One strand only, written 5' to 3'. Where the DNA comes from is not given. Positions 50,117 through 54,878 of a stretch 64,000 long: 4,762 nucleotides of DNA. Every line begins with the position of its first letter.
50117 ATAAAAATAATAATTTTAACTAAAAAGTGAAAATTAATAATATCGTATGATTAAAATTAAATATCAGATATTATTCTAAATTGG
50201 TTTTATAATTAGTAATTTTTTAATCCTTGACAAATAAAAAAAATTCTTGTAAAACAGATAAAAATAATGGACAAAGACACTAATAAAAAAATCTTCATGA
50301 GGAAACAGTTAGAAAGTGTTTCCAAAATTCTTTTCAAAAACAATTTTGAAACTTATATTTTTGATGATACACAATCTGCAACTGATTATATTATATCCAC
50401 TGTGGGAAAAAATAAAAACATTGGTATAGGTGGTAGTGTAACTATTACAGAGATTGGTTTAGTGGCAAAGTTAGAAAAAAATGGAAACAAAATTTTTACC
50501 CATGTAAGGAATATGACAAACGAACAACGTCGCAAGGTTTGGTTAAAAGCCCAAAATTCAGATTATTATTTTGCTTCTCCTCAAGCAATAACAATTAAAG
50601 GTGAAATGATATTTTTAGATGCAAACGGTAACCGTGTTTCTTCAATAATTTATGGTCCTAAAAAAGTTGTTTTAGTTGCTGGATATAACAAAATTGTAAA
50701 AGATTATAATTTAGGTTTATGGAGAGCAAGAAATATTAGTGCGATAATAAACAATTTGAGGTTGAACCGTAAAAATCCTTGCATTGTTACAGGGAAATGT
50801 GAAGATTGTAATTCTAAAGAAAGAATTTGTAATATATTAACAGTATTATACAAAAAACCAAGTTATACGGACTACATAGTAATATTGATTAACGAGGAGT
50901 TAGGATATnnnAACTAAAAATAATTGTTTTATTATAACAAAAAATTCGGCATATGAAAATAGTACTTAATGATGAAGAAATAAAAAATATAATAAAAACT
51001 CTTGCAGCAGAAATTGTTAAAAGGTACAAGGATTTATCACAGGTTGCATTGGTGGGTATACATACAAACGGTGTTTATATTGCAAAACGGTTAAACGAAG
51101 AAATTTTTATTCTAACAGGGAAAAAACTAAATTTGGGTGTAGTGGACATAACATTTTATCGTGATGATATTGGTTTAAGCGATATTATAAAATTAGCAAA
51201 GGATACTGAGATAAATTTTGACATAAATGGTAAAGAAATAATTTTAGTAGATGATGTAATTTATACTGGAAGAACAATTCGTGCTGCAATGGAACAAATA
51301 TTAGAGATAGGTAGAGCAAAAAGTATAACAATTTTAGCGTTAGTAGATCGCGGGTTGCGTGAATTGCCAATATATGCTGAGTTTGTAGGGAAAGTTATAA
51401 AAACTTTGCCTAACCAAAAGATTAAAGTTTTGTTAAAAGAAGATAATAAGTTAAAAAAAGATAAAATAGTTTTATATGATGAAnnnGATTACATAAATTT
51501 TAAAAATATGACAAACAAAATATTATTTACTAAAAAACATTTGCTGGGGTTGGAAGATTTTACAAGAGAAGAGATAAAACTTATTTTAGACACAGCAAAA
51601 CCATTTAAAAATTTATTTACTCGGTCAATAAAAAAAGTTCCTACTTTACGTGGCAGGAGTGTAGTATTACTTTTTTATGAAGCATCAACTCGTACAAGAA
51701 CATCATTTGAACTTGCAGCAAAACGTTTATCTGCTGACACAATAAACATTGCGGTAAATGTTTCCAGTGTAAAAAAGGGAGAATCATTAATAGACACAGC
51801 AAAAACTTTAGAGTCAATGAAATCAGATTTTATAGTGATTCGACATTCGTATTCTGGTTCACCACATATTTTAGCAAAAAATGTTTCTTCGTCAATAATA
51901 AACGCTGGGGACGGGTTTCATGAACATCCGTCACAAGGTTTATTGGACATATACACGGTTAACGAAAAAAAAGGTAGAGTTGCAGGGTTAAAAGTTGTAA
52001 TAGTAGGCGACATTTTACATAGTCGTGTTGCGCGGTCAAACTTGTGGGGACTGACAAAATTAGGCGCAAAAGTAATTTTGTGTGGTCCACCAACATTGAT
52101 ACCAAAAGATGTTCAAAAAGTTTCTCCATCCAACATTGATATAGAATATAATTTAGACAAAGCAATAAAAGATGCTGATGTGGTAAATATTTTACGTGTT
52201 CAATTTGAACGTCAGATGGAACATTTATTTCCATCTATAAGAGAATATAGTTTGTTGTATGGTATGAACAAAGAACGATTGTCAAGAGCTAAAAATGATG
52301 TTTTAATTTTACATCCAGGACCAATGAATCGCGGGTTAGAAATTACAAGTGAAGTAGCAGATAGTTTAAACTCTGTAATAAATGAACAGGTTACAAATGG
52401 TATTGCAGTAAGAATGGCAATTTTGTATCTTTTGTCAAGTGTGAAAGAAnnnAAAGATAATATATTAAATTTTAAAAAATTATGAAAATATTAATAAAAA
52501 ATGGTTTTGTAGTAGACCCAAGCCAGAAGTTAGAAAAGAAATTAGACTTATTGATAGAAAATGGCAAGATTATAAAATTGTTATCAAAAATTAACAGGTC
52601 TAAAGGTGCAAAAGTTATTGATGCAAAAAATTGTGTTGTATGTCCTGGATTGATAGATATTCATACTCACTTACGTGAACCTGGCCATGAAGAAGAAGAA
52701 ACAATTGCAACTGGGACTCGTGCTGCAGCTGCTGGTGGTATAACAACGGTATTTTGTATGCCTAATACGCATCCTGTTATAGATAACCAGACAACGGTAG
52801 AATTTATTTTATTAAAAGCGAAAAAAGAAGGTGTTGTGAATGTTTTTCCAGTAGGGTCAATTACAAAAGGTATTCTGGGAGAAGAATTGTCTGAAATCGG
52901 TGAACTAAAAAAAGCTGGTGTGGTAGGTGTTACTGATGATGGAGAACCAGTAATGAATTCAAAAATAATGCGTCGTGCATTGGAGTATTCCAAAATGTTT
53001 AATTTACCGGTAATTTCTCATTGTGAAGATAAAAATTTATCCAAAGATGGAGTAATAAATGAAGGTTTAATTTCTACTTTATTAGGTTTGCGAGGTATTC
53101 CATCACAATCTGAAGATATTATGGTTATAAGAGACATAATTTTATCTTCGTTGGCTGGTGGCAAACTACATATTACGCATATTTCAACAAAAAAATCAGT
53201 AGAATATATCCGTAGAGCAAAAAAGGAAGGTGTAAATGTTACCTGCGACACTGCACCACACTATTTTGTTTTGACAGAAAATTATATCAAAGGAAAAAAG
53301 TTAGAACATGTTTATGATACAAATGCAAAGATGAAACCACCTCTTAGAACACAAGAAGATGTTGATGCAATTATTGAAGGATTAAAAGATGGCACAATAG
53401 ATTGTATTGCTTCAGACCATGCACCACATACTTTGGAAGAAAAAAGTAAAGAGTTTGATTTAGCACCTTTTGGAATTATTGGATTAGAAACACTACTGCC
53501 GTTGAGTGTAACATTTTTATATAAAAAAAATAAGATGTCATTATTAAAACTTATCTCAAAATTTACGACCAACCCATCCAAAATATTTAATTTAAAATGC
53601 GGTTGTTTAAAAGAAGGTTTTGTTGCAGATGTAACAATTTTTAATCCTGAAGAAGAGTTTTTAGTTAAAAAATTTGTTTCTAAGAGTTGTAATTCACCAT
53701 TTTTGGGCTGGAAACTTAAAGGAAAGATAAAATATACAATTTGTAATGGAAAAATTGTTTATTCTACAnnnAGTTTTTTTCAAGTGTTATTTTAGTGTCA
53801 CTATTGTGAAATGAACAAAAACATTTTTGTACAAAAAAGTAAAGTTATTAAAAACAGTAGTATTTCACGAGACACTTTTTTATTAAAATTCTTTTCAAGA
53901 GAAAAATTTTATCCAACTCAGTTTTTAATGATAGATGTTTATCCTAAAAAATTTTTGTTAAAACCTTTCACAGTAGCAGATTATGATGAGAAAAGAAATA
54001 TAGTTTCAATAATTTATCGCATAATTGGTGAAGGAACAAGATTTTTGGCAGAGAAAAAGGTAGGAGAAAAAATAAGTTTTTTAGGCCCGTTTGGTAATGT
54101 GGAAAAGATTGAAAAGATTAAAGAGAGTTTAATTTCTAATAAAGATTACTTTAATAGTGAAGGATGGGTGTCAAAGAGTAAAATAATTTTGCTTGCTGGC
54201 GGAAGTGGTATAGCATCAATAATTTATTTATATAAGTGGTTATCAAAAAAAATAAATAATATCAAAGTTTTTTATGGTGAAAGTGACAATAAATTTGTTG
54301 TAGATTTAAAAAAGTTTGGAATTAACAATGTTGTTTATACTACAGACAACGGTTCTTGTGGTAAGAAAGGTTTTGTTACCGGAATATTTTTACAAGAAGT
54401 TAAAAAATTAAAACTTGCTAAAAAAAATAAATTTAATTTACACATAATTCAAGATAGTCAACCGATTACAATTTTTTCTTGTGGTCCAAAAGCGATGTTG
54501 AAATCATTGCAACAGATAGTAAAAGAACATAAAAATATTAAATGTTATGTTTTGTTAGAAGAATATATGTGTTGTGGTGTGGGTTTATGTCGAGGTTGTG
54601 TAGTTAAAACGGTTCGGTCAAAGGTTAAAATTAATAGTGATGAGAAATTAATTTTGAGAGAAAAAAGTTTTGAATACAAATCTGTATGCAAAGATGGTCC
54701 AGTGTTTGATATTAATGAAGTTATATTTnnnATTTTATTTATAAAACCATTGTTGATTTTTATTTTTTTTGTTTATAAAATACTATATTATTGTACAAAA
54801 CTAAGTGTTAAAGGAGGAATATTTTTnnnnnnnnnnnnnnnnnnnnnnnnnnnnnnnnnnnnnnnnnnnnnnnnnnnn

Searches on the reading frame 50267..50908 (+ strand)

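Call 89: search_protein_families(library=pfam, proteins=[window:50267-50908:+], max_evalue=1e-10)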
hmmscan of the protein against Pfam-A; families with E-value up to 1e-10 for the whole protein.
window:50267-50908:+ (214 aa): 1 family
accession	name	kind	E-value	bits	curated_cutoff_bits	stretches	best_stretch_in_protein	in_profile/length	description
PF02589.21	LUD_dom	-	2.6e-33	115.8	22.6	1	16-208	2-189/189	LUD domain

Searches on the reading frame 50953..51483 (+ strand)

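Call 89: search_protein_families(library=pfam, proteins=[window:50953-51483:+], max_evalue=1e-10)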
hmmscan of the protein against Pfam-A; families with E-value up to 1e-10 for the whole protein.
window:50953-51483:+ (177 aa): 1 family
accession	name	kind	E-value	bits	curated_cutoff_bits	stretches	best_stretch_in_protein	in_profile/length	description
PF00156.33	Pribosyltran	-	1.3e-20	73.8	26.3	1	7-145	8-138/158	Phosphoribosyl transferase domain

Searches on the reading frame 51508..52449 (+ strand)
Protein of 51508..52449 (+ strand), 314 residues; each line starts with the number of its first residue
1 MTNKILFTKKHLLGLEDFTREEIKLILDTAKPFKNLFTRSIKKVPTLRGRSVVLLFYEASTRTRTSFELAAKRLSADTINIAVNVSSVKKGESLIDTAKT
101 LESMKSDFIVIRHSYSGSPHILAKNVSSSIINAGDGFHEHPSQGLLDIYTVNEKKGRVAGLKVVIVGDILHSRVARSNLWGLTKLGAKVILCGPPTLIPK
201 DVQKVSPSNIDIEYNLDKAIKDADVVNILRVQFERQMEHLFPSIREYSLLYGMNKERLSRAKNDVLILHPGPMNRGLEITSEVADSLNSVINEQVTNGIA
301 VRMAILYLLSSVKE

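Call 89: search_protein_families(library=pfam, proteins=[window:51508-52449:+], max_evalue=1e-10)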
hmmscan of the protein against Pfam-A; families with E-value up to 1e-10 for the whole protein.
window:51508-52449:+ (314 aa): 2 families
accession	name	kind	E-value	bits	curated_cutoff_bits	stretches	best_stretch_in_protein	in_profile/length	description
PF02729.26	OTCace_N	-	4.1e-45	153.9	29.9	1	10-153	1-148/148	Aspartate/ornithine carbamoyltransferase, carbamoyl-P binding domain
PF00185.30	OTCace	-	7.5e-28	98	29.4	1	160-309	2-157/157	Aspartate/ornithine carbamoyltransferase, Asp/Orn binding domain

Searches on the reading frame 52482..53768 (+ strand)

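Call 89: search_protein_families(library=pfam, proteins=[window:52482-53768:+], max_evalue=1e-10)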
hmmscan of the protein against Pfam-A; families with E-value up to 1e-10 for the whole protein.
window:52482-53768:+ (429 aa): 2 families
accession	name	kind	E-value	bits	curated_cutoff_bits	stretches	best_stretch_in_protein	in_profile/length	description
PF01979.26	Amidohydro_1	-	1.6e-31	110.3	25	1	52-426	1-345/345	Amidohydrolase family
PF07969.17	Amidohydro_3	-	1.2e-13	51.8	29.7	0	44-71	1-28/472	Amidohydrolase family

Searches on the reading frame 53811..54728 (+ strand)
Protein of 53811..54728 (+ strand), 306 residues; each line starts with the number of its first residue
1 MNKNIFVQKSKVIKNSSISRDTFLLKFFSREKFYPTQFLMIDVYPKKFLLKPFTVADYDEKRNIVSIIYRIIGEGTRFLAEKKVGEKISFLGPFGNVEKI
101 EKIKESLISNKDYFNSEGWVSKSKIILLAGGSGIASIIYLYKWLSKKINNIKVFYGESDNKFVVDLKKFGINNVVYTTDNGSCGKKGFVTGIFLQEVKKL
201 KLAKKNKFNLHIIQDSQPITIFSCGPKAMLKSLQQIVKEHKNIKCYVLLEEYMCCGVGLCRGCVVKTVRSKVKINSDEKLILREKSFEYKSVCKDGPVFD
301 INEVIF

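Call 89: search_protein_families(library=pfam, proteins=[window:53811-54728:+], max_evalue=1e-10)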
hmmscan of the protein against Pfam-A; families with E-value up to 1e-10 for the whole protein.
window:53811-54728:+ (306 aa): 1 family
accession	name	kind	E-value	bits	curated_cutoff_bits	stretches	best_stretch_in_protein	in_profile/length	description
PF10418.14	DHODB_Fe-S_bind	-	5.6e-13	48.8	23.9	0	286-304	23-40/41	Iron-sulfur cluster binding domain of dihydroorotate dehydrogenase B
